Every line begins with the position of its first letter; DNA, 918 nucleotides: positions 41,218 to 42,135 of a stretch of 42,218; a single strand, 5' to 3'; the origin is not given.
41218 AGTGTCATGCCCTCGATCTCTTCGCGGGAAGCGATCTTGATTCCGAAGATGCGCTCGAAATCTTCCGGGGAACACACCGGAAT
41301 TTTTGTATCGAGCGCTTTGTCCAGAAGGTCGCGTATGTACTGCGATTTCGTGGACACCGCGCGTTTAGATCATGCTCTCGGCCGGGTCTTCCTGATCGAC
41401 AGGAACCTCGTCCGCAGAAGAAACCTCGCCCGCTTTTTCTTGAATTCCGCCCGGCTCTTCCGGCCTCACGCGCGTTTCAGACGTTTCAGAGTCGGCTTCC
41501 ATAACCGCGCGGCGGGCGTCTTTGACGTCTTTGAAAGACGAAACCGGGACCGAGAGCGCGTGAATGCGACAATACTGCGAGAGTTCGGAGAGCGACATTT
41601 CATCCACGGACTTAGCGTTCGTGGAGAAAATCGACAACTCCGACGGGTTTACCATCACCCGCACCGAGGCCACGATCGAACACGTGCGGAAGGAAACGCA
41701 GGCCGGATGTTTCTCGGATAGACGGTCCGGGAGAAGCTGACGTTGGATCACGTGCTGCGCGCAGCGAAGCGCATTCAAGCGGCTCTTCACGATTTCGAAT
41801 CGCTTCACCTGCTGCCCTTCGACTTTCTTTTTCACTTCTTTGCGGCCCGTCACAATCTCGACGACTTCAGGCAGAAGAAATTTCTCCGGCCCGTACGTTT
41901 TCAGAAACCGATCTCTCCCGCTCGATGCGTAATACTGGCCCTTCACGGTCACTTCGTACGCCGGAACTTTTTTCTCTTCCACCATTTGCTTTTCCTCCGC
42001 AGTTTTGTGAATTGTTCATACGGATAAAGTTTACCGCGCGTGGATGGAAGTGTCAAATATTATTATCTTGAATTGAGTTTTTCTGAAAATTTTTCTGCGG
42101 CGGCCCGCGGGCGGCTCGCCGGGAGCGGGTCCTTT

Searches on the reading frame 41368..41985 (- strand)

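Call 8: search_protein_families(library=phrogs, proteins=[window:41368-41985:-], max_evalue=0.01)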
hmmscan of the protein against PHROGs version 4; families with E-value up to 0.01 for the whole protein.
window:41368-41985:- (206 aa): 0 families

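Call 50: search_protein_families(library=pfam, proteins=[window:41368-41985:-], max_evalue=0.01)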
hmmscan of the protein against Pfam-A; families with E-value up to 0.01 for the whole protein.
window:41368-41985:- (206 aa): 1 family
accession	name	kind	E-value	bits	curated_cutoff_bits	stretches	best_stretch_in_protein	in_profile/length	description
PF03804.19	DUF325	-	0.0062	16.8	28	1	37-120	19-103/137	Viral proteins of unknown function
